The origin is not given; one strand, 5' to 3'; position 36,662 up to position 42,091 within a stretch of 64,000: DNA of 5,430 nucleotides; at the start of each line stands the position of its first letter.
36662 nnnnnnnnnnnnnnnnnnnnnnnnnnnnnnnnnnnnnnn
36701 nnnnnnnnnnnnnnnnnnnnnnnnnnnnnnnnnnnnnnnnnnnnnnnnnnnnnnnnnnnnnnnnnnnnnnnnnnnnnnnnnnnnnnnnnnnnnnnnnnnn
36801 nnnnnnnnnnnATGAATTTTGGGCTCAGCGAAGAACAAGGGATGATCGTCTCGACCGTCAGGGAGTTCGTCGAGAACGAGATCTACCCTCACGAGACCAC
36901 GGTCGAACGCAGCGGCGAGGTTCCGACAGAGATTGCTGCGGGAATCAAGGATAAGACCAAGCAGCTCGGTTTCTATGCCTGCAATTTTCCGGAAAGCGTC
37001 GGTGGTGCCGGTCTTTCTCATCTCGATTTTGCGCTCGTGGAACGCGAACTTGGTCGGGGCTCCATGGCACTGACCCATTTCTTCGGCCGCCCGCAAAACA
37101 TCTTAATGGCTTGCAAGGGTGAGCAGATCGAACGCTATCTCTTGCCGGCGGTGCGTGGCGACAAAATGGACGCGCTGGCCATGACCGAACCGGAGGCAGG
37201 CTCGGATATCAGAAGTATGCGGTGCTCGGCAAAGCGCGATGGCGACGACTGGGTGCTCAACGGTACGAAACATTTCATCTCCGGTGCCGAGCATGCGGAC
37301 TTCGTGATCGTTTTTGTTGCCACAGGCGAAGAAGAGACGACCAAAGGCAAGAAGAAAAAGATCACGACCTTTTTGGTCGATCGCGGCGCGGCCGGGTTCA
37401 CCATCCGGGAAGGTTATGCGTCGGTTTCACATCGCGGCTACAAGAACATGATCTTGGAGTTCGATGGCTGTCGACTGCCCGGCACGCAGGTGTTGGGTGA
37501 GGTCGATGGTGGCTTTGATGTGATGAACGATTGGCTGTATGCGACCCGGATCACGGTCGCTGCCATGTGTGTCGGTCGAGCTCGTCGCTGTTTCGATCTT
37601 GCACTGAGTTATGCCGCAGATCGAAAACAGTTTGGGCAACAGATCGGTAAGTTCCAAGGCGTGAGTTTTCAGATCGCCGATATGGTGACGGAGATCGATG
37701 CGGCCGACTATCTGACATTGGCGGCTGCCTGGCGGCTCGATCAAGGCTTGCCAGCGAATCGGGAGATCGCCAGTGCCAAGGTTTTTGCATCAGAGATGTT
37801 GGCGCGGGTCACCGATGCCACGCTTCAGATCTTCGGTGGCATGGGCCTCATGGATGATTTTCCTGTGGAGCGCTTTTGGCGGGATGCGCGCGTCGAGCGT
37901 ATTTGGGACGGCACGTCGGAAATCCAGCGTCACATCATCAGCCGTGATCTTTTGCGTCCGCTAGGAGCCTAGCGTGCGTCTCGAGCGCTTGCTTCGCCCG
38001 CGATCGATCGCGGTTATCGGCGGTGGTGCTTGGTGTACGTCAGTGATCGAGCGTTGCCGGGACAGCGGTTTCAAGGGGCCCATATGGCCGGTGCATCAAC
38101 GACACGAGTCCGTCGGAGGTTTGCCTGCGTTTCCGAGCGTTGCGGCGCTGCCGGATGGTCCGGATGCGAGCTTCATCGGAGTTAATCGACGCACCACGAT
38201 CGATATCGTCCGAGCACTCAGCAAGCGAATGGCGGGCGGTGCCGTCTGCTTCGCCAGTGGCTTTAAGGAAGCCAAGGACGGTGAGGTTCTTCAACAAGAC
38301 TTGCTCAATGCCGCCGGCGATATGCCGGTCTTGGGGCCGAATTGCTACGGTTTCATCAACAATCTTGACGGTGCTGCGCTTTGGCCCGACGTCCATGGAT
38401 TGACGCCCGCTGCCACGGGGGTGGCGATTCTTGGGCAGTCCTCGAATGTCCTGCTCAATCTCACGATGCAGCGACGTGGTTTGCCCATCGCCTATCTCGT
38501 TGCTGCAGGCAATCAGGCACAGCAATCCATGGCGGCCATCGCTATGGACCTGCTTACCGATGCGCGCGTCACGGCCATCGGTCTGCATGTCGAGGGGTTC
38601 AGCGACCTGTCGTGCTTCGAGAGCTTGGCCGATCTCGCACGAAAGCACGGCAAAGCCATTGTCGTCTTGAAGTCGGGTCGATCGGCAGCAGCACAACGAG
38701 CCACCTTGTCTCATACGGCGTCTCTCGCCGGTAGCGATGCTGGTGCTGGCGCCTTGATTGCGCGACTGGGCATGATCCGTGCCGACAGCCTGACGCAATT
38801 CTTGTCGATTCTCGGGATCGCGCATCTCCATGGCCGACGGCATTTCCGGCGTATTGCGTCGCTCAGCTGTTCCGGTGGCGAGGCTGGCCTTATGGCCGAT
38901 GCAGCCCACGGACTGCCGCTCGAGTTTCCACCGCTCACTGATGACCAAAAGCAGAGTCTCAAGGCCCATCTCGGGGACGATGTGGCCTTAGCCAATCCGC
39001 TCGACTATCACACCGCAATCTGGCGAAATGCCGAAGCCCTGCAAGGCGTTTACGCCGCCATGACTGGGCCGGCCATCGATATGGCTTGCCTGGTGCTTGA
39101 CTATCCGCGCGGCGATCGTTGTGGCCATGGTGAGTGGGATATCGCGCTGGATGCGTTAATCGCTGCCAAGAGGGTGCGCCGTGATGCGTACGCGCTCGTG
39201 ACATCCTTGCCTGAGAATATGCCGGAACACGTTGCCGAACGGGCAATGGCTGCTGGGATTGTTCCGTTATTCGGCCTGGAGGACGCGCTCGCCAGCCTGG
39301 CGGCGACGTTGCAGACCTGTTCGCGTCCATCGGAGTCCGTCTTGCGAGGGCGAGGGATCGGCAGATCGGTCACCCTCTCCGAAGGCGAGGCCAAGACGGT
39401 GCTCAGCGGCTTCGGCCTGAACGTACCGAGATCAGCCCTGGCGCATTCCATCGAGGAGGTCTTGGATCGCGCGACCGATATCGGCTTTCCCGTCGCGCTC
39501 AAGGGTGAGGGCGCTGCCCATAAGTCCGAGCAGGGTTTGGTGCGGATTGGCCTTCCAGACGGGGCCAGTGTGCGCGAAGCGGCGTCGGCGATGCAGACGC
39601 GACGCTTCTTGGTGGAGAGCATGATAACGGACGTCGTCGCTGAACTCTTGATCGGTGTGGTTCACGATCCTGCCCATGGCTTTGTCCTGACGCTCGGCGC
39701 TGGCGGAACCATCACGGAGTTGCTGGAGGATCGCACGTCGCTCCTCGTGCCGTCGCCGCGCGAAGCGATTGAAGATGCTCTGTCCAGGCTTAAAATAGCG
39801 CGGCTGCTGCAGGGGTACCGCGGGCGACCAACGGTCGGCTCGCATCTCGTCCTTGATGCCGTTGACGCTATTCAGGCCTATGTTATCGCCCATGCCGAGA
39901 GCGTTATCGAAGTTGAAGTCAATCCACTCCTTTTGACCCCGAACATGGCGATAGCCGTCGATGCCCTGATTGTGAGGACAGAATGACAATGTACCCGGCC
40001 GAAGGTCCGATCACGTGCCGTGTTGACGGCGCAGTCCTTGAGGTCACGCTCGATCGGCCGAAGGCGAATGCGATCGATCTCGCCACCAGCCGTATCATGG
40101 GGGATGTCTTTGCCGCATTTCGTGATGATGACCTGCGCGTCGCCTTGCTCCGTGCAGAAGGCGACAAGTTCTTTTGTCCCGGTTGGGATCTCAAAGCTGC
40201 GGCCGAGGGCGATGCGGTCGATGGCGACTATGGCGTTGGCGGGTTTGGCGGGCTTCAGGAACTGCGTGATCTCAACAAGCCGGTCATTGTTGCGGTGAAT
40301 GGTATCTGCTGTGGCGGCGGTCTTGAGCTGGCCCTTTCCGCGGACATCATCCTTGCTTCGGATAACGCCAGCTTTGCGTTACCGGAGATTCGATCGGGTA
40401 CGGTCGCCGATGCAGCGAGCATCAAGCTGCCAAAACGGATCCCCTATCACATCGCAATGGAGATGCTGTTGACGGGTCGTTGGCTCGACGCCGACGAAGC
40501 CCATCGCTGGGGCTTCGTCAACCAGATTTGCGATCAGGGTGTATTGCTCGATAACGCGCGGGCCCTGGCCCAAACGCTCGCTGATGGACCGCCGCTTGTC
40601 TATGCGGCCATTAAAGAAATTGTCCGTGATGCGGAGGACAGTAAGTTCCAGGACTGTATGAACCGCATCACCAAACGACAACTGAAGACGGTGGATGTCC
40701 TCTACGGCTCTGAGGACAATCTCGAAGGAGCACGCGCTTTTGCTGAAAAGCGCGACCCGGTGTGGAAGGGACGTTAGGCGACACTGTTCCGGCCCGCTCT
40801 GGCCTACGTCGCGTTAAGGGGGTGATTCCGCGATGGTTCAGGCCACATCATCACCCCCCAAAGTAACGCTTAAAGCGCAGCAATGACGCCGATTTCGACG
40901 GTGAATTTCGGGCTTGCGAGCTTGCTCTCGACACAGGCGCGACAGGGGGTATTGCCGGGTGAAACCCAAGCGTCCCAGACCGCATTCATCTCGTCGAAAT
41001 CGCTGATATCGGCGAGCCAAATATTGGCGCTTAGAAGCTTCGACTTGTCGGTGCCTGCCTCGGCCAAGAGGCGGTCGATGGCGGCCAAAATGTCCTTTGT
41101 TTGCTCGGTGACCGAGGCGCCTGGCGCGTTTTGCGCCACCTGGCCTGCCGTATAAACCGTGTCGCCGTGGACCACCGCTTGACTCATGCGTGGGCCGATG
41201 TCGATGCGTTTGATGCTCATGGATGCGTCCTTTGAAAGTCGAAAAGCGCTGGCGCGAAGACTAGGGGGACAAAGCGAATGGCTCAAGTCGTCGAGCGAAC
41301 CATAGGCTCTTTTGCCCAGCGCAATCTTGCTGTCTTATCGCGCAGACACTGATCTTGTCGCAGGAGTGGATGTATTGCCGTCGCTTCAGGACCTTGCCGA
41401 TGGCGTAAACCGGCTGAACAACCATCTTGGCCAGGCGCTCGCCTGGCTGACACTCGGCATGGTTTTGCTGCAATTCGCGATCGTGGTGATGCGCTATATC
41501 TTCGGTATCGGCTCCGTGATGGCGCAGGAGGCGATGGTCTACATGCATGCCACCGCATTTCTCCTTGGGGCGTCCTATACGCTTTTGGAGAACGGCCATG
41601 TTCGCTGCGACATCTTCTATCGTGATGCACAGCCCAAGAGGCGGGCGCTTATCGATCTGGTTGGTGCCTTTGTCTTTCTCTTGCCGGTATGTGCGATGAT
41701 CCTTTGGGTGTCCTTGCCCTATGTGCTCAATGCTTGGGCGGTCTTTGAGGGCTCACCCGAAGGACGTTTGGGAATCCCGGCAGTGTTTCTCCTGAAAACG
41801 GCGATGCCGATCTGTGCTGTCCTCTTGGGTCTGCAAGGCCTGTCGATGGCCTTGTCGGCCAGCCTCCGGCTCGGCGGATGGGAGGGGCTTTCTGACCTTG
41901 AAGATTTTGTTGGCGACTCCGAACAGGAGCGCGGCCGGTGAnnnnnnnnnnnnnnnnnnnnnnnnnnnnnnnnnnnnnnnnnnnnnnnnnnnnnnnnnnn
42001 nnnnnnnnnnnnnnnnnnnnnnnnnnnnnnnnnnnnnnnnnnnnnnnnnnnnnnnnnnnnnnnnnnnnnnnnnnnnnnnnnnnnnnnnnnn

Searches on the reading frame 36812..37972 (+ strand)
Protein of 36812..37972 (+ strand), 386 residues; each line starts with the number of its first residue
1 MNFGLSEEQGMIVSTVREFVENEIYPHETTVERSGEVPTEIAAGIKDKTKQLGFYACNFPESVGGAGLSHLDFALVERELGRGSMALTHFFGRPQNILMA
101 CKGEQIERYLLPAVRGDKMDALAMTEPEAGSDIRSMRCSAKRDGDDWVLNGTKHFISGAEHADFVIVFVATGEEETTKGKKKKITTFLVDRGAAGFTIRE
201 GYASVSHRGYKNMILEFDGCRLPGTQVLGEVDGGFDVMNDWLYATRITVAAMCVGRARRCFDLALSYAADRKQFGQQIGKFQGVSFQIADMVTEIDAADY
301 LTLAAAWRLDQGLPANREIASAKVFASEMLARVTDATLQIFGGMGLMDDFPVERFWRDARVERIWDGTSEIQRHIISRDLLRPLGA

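Call 75: search_protein_families(library=pfam, proteins=[window:36812-37972:+], max_evalue=0.01)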
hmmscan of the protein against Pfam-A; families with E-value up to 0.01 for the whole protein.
window:36812-37972:+ (386 aa): 4 families
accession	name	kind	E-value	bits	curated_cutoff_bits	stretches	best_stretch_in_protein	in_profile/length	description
PF00441.29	Acyl-CoA_dh_1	-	5.6e-51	173.1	22.4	1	233-380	2-149/150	Acyl-CoA dehydrogenase, C-terminal domain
PF02770.24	Acyl-CoA_dh_M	-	4.4e-24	84.9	33.3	1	121-220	1-97/97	Acyl-CoA dehydrogenase, middle domain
PF08028.16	Acyl-CoA_dh_2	-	2e-21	77.1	22.7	1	248-367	2-131/134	Acyl-CoA dehydrogenase, C-terminal domain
PF02771.21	Acyl-CoA_dh_N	-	3.8e-19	69.6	22.9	1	6-117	1-113/113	Acyl-CoA dehydrogenase, N-terminal domain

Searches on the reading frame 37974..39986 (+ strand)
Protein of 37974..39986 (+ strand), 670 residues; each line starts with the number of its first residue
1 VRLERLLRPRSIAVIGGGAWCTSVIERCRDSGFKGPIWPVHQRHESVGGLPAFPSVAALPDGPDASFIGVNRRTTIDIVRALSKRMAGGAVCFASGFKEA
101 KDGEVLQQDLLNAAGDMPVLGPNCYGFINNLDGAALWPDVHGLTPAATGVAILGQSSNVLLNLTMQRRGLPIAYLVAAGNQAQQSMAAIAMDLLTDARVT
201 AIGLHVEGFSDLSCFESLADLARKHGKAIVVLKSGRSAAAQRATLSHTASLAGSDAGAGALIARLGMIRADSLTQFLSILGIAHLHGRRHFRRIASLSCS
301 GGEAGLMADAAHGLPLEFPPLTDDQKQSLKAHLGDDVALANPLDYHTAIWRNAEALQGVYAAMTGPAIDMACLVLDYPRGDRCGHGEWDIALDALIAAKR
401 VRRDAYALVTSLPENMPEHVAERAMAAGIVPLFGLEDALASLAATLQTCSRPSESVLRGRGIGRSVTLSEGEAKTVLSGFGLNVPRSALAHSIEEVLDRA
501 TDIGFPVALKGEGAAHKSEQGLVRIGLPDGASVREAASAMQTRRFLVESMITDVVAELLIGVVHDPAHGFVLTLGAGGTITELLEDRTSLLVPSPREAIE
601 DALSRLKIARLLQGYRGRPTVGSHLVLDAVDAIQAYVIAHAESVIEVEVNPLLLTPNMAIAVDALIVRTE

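Call 11: search_protein_families(library=pfam, proteins=[window:37974-39986:+], max_evalue=0.0001)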
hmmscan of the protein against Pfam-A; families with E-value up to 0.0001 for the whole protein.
window:37974-39986:+ (670 aa): 3 families
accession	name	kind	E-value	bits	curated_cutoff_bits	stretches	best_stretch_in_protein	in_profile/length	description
PF13549.11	ATP-grasp_5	-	2.4e-39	135.4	27.6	1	466-666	8-219/221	ATP-grasp domain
PF13607.11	Succ_CoA_lig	-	7.6e-27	94.2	27.4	1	149-280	3-135/138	Succinyl-CoA ligase like flavodoxin domain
PF13380.12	CoA_binding_2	-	9.6e-12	45.8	22.8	1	10-129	1-115/116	CoA binding domain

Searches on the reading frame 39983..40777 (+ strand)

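Call 17: search_protein_families(library=ncbifam, proteins=[window:39983-40777:+], max_evalue=0.001)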
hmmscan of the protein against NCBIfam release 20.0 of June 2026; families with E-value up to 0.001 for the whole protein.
window:39983-40777:+ (264 aa): 73 families (the best 25 are shown)
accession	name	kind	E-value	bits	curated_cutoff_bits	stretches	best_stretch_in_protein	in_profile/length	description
NF002936.2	PRK03580.1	equivalog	1.7e-93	312.7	500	1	14-264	9-261/261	crotonobetainyl-CoA hydratase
NF006100.0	PRK08252.1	subfamily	5.9e-64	216.1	282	1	13-264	8-254/254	crotonase/enoyl-CoA hydratase family protein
NF051848.1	EnCoAHydtEchA19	equivalog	1.4e-61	208.3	400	1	13-264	5-258/258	enoyl-CoA hydratase EchA19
NF042430.2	EnCoAhydt_DpgD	equivalog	6.8e-54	183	400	1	15-264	4-258/258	enoyl-CoA-hydratase DpgD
NF005864.0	PRK07799.1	equivalog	9.1e-47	159.4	316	1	12-263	12-265/266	crotonase/enoyl-CoA hydratase family protein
NF006007.0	PRK08138.1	subfamily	5.2e-43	147.3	355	1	17-264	17-261/261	enoyl-CoA hydratase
NF005073.0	PRK06495.1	subfamily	4.8e-42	144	296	1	11-264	7-257/257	enoyl-CoA hydratase/isomerase family protein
NF005126.0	PRK06563.1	subfamily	6.5e-42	143.7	261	1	8-264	7-263/263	crotonase/enoyl-CoA hydratase family protein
NF005803.0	PRK07658.1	equivalog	3.3e-41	141.4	313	1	10-264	4-257/257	enoyl-CoA hydratase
NF006566.0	PRK09076.1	subfamily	3.5e-41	141.5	286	1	10-262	7-258/260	enoyl-CoA hydratase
NF004781.0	PRK06127.1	subfamily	3.8e-40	138.2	291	1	7-264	10-269/269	enoyl-CoA hydratase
NF004840.0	PRK06190.1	equivalog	5.3e-40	137.6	253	1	13-233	9-232/260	enoyl-CoA hydratase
NF004517.0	PRK05862.1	equivalog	7.5e-40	137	396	1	13-263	9-256/257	enoyl-CoA hydratase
NF046063.1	oxepin_alt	equivalog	3.1e-39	135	300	1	13-259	5-253/254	oxepin-CoA hydrolase, alternative type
NF006108.0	PRK08259.1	equivalog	4.4e-39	134.5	273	1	10-255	5-246/256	crotonase/enoyl-CoA hydratase family protein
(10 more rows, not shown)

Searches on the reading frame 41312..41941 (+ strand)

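Call 17: search_protein_families(library=ncbifam, proteins=[window:41312-41941:+], max_evalue=0.001)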
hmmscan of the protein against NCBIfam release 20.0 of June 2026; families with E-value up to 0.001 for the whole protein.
window:41312-41941:+ (209 aa): 1 family
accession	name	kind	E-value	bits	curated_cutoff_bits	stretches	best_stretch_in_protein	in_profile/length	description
NF007374.1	PRK09877.1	equivalog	0.00013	22.3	260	1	52-171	18-132/157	2,3-diketo-L-gulonate TRAP transporter small permease YiaM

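Call 75: search_protein_families(library=pfam, proteins=[window:41312-41941:+], max_evalue=0.01)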
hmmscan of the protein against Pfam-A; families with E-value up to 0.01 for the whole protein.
window:41312-41941:+ (209 aa): 1 family
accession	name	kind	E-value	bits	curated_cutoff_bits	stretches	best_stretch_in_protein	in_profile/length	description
PF04290.18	DctQ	-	4.9e-19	69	28.3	1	50-182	1-128/132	Tripartite ATP-independent periplasmic transporters, DctQ component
